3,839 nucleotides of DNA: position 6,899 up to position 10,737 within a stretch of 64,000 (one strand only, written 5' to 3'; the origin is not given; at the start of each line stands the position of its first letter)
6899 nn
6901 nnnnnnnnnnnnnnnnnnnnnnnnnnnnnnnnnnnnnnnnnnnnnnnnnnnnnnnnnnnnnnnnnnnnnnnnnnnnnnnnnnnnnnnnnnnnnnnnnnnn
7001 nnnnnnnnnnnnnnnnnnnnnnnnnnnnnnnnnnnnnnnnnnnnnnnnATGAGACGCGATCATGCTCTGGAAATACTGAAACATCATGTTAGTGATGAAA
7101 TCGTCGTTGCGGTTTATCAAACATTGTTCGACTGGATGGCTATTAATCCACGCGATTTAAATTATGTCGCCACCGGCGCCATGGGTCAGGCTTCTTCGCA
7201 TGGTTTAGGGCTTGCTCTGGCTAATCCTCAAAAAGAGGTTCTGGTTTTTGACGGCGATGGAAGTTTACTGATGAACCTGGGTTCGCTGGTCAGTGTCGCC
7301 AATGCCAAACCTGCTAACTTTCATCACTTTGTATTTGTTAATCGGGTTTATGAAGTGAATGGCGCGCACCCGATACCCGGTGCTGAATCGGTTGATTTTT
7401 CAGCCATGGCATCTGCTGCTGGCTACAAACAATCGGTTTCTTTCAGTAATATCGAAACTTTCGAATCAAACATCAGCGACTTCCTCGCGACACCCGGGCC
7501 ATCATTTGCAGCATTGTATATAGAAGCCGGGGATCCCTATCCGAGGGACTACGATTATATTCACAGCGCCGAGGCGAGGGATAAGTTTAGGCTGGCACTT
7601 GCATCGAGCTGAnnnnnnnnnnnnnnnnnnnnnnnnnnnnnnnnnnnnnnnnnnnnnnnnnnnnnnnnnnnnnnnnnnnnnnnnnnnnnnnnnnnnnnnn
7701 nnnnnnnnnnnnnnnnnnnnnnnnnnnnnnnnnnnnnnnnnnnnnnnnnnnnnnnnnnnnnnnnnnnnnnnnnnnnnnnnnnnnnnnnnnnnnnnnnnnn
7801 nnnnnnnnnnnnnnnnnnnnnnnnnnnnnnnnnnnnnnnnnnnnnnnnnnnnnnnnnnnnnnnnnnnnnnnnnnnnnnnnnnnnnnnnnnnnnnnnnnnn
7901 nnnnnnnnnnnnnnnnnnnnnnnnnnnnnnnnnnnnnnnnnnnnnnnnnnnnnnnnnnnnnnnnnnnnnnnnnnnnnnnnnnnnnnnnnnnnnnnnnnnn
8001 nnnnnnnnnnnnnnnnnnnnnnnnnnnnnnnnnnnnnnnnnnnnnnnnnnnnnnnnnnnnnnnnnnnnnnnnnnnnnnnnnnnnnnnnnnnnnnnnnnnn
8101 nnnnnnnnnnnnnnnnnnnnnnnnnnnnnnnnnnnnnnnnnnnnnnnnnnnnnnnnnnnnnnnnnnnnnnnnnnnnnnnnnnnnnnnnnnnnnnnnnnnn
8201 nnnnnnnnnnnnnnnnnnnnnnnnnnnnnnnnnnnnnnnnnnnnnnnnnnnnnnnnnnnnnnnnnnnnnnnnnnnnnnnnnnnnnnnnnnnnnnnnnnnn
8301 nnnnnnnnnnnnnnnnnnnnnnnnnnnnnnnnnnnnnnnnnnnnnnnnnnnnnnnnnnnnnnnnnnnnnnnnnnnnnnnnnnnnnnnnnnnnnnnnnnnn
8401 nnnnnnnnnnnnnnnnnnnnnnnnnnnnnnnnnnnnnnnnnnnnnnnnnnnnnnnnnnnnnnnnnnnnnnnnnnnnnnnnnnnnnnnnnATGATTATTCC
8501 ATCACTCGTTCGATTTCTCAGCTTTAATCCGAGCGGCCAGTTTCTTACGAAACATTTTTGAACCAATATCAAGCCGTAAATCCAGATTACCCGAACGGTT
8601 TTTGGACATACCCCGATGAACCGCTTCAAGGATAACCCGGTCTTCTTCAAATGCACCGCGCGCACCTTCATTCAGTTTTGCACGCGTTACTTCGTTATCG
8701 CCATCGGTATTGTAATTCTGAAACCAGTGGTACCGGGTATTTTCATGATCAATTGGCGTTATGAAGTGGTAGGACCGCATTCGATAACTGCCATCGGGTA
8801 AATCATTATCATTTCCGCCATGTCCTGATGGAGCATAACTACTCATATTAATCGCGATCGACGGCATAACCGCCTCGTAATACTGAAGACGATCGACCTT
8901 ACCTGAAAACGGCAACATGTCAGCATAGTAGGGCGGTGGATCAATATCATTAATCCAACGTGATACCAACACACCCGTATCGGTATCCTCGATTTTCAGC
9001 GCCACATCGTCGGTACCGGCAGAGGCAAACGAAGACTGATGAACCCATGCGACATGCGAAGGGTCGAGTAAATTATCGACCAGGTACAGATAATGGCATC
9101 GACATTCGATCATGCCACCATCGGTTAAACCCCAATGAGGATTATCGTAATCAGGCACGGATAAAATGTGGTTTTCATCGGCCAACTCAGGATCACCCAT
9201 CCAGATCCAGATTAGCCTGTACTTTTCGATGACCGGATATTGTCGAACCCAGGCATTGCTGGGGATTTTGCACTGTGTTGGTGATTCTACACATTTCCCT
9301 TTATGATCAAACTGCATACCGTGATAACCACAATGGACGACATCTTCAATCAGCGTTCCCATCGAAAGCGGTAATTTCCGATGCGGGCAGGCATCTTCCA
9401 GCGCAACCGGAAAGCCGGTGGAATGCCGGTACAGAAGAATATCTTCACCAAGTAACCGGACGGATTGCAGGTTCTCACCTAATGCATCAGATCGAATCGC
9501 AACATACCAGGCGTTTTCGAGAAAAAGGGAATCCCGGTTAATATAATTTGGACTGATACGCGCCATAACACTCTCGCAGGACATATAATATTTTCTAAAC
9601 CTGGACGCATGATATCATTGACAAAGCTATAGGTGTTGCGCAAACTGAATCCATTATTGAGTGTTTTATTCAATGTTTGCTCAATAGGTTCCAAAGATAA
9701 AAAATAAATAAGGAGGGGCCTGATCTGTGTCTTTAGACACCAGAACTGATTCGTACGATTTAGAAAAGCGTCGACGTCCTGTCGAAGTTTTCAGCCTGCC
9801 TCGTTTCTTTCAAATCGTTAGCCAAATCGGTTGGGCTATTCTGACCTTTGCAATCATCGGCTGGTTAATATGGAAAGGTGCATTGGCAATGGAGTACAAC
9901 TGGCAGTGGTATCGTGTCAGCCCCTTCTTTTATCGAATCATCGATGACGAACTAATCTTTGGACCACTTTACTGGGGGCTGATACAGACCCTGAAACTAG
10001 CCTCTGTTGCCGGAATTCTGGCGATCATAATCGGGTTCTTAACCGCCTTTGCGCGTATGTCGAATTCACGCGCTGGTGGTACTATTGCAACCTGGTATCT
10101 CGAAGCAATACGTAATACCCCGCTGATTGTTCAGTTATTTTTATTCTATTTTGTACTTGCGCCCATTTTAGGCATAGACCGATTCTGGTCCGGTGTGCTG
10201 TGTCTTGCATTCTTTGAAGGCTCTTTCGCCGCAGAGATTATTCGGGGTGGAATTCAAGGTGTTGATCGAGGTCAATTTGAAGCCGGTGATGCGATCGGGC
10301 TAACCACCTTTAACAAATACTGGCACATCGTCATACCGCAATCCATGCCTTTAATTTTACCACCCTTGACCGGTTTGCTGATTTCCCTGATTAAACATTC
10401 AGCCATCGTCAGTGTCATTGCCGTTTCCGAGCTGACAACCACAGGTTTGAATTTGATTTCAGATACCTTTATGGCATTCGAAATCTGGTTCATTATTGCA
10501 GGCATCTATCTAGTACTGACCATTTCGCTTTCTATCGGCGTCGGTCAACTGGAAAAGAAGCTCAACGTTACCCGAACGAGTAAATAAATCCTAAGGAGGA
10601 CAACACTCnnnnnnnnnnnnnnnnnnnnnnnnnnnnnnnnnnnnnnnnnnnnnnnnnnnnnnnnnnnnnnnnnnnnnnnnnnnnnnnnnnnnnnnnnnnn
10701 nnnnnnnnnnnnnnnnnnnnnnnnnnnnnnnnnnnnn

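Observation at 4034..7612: Aminotransferase plus split ComDE-type TPP decarboxylase plus AstE/AspA deacylase next to sarcosine oxidase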

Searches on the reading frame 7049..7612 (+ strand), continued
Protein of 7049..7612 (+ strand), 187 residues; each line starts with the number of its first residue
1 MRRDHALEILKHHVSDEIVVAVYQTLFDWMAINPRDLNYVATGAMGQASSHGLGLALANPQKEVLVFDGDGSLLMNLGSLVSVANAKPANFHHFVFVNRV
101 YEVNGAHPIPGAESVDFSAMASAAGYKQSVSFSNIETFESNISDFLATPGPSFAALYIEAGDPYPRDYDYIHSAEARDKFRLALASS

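Call 103: search_protein_families(library=ncbifam, proteins=[L048:16944-18494:-, L039:18391-19638:-, L039:15162-16283:-, L039:16271-16831:-, L046:14268-15815:+, L020:12925-14001:-, L025:15373-16038:-, L039:19871-20191:-], max_evalue=0.00001)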
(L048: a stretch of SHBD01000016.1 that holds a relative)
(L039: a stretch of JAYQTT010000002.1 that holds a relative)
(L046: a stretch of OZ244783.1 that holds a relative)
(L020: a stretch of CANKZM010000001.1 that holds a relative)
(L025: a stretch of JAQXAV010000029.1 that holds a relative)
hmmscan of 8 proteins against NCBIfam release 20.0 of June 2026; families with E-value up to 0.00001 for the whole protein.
L048:16944-18494:- (516 aa): 8 families
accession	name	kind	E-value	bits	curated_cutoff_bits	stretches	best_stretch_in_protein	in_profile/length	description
NF006871.0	PRK09367.1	subfamily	3.5e-210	698.9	524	1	1-498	3-498/505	histidine ammonia-lyase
TIGR01225.1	hutH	equivalog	1.4e-201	670.4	539.15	1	2-501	1-498/506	histidine ammonia-lyase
TIGR04475.1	Phe_D_beta_mut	equivalog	4.4e-97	325.9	800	1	8-489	9-506/510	phenylalanine aminomutase (D-beta-phenylalanine forming)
TIGR03832.1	Tyr_2_3_mutase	equivalog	3.5e-95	319.4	501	1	29-491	26-506/507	tyrosine 2,3-aminomutase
NF053541.1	FlxA_rubin_TAL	equivalog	6e-87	292.2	700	1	10-491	2-495/498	flexirubin biosynthesis tyrosine ammonia-lyase FlxA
TIGR01226.1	phe_am_lyase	equivalog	4e-79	266.7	519.15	1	15-453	46-502/680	phenylalanine ammonia-lyase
NF041222.1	BagA_FevW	exception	3.8e-75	253.5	1000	1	22-498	22-520/529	bagremycin/ferroverdin biosynthesis tyrosine ammonia-lyase BagA/FevW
TIGR04473.1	taxol_Phe_23mut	exception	8.8e-56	189.5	1250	1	25-453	52-498/687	phenylalanine aminomutase (L-beta-phenylalanine forming)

L039:18391-19638:- (415 aa): 20 families
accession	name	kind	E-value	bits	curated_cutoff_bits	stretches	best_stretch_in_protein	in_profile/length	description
TIGR01224.1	hutI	equivalog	1.8e-127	425.2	298.15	1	37-414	4-377/377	imidazolonepropionase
NF006689.0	PRK09237.1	equivalog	1.8e-12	46.5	371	1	39-91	25-71/383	amidohydrolase/deacetylase family metallohydrolase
TIGR02967.1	guan_deamin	equivalog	5.5e-12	45.4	375.4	0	34-86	4-54/401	guanine deaminase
NF006679.0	PRK09228.1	subfamily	1.1e-11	44.1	351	1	24-85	19-78/433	guanine deaminase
NF006056.0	PRK08204.1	subfamily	1.3e-11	44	391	1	27-114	15-94/449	hypothetical protein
NF006055.0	PRK08203.1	equivalog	1.7e-11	43.3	532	0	34-94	24-79/455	8-oxoguanine deaminase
NF051886.1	XaaProDiPepCaul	equivalog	2.5e-11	43.3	500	0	33-89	15-67/398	Xaa-Pro dipeptidase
TIGR02318.1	phosphono_phnM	equivalog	9e-10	38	390.55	0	36-87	15-58/376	phosphonate metabolism protein PhnM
NF011989.0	PRK15446.2-5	equivalog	1.4e-09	37.2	565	0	318-387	293-357/385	alpha-D-ribose 1-methylphosphonate 5-triphosphate diphosphatase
NF011984.0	PRK15446.1-5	equivalog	2.7e-09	36.3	260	0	318-386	294-357/379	alpha-D-ribose 1-methylphosphonate 5-triphosphate diphosphatase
NF005759.0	PRK07583.1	equivalog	4.2e-07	29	403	0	39-89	43-87/438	cytosine deaminase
NF005557.0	PRK07228.1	equivalog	5e-07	28.8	522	0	28-92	13-71/445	5'-deoxyadenosine deaminase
TIGR01178.1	ade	equivalog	7.2e-07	28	472.5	0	36-96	19-69/552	adenine deaminase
NF011990.0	PRK15446.2-6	subfamily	1.2e-06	27.4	233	0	33-85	16-65/390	alpha-D-ribose 1-methylphosphonate 5-triphosphate diphosphatase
TIGR00221.1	nagA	equivalog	1.3e-06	27.6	225.65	0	27-90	12-69/380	N-acetylglucosamine-6-phosphate deacetylase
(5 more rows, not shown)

L039:15162-16283:- (373 aa): 3 families
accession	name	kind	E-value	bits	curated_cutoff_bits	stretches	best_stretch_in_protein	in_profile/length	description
TIGR01228.2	hutU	equivalog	5.8e-180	599.5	375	1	2-369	176-544/545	urocanate hydratase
NF058530.1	thiouroc_hyd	equivalog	1.4e-129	433.1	930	1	1-366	164-530/535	thiourocanate hydratase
NF058531.1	CH3_S_urocan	exception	4.1e-128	428.1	880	1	2-366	174-534/535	S-methyl thiourocanate hydratase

L039:16271-16831:- (186 aa): 3 families
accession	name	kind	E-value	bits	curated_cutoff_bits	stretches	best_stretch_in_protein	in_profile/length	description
TIGR01228.2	hutU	equivalog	8e-92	308.6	375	1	13-179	4-170/545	urocanate hydratase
NF058531.1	CH3_S_urocan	exception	2.6e-63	214.3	880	1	16-179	7-168/535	S-methyl thiourocanate hydratase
NF058530.1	thiouroc_hyd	equivalog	5.3e-60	203.5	930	1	20-180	2-160/535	thiourocanate hydratase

L046:14268-15815:+ (515 aa): 1 family
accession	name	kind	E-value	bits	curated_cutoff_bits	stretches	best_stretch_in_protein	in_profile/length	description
TIGR02369.2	trimeth_pyl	equivalog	1.6e-61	208.2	525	1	44-505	6-467/469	[trimethylamine--corrinoid protein] Co-methyltransferase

L020:12925-14001:- (358 aa): 0 families

L025:15373-16038:- (221 aa): 5 families
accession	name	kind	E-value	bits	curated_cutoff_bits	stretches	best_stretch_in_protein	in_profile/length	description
TIGR01926.1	peroxid_rel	subfamily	6e-26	91.3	81.8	1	32-210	1-175/178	peroxidase-related enzyme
TIGR04030.1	perox_Avi_7169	hypoth_equivalog_domain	3.6e-13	50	233.15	1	77-207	56-183/185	alkylhydroperoxidase domain protein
TIGR04029.1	CMD_Avi_7170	hypoth_equivalog_domain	6.8e-10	40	100.75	1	81-208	70-173/174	CMD domain protein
NF041238.1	AhpD_rel_CFYUT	equivalog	4.1e-07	29.6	175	1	31-212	150-337/357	alkylhydroperoxidase-related (seleno)protein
NF053654.1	GroundWater_YciW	equivalog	1e-06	28.6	310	1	33-205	3-168/179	YciW-related (seleno)protein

L039:19871-20191:- (106 aa): 0 families

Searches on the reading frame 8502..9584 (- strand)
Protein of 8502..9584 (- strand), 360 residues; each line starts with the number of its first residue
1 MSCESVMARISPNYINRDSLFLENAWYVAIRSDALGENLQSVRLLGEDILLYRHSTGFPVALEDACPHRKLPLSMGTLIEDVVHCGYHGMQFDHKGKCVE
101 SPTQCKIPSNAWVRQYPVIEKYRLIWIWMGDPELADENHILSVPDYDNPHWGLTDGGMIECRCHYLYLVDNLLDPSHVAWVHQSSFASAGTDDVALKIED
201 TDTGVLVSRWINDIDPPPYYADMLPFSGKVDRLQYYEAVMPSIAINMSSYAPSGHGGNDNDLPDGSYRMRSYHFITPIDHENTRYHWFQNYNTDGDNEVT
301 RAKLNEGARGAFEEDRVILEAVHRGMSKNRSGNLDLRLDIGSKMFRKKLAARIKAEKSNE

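Call 3: search_protein_families(library=pfam, proteins=[window:8502-9584:-])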
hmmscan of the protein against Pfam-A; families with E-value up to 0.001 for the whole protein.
window:8502-9584:- (360 aa): 2 families
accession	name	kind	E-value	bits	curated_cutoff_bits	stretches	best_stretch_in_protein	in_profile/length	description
PF19112.6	VanA_C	-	6e-40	137.9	23.5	1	162-355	2-193/193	Vanillate O-demethylase oxygenase C-terminal domain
PF00355.32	Rieske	-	6.5e-20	71.3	20.3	1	26-108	2-85/88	Rieske [2Fe-2S] domain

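Call 4: search_protein_families(library=ncbifam, proteins=[window:8502-9584:-])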
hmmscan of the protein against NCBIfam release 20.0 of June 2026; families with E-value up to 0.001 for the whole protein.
window:8502-9584:- (360 aa): 2 families
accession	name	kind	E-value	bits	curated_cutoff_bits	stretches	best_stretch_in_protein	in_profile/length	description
NF052579.1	BetMthstMoxSdmAMthl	equivalog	1.4e-26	93.3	600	1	24-183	16-179/351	4beta-methylsterol monooxygenase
NF041683.1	ant_diox_AndAb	equivalog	0.00039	20.6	150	0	26-118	2-89/100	anthranilate 1,2-dioxygenase ferredoxin subunit AndAb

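Call 81: search_solved_structures(query=window:8502-9584:-, max_evalue=0.00001)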
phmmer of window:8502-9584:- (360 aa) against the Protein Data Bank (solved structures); distinct sequences matched with E-value up to 0.00001: 21.
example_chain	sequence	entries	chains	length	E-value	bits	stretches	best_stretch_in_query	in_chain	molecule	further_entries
3gb4_A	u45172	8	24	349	4.9e-38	134.5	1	20-326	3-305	DdmC | Dicamba O-demethylase, oxygenase component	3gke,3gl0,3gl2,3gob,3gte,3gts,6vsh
7qwt_A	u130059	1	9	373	1.7e-37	132.7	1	21-350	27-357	Rieske (2Fe-2S) domain protein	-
6wnc_A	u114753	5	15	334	6e-25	91.4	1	19-198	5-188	SxtDIOX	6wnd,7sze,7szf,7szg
6wn3_A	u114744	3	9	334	1.8e-23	86.6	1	19-187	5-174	SxtT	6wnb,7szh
9ina_A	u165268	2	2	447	1.5e-17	67.1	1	6-184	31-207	Rieske (2Fe-2S) domain protein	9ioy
7fhr_A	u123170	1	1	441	1.4e-16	63.9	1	35-183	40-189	Putative Phthalate 4,5-dioxygenase, subunit alpha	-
6ick_A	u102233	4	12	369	2.3e-11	46.7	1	41-130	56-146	Methylxanthine N1-demethylase NdmA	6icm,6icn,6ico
6icp_A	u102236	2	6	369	2.4e-11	46.7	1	41-130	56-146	Methylxanthine N1-demethylase NdmA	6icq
6icl_A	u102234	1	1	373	4.8e-11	45.7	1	31-185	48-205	Methylxanthine N3-demethylase NdmB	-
4qdc_A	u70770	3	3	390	1.2e-10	44.4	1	38-184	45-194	3-ketosteroid 9alpha-hydroxylase oxygenase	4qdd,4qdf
7fjl_A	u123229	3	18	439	1.8e-10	43.8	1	42-193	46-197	Rieske (2Fe-2S) domain protein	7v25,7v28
3gkq_A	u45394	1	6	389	2.1e-09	40.3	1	19-197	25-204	Terminal oxygenase component of carbazole 1,9a-dioxygenase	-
4nbf_A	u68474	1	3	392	4.5e-09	39.2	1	19-196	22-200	Terminal oxygenase component of carbazole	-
4nb8_A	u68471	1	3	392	4.9e-09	39.1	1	19-196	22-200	Terminal oxygenase component of carbazole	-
4nb9_A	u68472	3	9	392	5.1e-09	39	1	19-196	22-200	Terminal oxygenase component of carbazole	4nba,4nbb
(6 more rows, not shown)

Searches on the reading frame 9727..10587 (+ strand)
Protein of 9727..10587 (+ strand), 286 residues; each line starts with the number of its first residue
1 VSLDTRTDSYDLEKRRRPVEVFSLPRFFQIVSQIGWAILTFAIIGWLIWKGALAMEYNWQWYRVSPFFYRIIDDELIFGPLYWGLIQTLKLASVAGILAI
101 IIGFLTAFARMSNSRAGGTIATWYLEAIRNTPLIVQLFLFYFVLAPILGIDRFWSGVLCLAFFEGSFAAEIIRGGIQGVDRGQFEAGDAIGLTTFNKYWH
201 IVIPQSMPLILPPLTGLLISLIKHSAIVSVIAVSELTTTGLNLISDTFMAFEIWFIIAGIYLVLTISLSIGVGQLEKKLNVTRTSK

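Call 3: search_protein_families(library=pfam, proteins=[window:9727-10587:+])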
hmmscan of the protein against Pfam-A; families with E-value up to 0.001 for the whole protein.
window:9727-10587:+ (286 aa): 1 family
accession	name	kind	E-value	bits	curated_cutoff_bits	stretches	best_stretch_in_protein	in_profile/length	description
PF00528.27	BPD_transp_1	-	2.6e-20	73.4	26.4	1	99-279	1-182/184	Binding-protein-dependent transport system inner membrane component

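Call 4: search_protein_families(library=ncbifam, proteins=[window:9727-10587:+])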
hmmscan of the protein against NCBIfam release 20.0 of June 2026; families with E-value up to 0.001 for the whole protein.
window:9727-10587:+ (286 aa): 12 families
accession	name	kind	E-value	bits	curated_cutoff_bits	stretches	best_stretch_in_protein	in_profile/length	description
TIGR03004.1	ectoine_ehuC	equivalog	2.9e-40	138.4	196.95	1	81-281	7-208/214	ectoine/hydroxyectoine ABC transporter permease subunit EhuC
TIGR03003.1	ectoine_ehuD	equivalog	2.1e-37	129.1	205.2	1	79-278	11-211/212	ectoine/hydroxyectoine ABC transporter permease subunit EhuD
NF007028.0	PRK09494.1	equivalog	1.1e-35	123.5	303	1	87-281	21-218/219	glutamine ABC transporter permease GlnP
NF011680.0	PRK15100.1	equivalog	1.5e-32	113.2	300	1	83-282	17-217/222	cystine ABC transporter permease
NF008337.0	PRK11123.1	equivalog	1.2e-23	83.8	277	1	150-279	101-230/238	arginine ABC transporter permease ArtQ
NF011687.0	PRK15107.1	equivalog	2.6e-21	76.5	318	1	81-278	16-222/224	glutamate/aspartate ABC transporter permease GltK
TIGR01726.1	HEQRo_perm_3TM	subfamily_domain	8.5e-20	71.1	42.2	1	80-174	4-99/99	ABC transporter permease subunit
NF011714.0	PRK15135.1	subfamily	1.2e-18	67.8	319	1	84-273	12-212/228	histidine ABC transporter permease HisQ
NF011651.0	PRK15069.1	subfamily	3.1e-17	62.7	306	1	84-278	22-227/237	histidine ABC transporter permease HisM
NF008336.0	PRK11122.1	equivalog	1.5e-12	47.7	248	1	82-278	9-214/222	arginine ABC transporter permease ArtM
TIGR01097.1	PhnE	equivalog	5.8e-10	39.1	216.7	1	37-211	11-185/252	phosphonate ABC transporter, permease protein PhnE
NF007047.0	PRK09500.1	equivalog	0.00021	21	326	1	57-221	35-193/257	spermidine/putrescine ABC transporter permease PotC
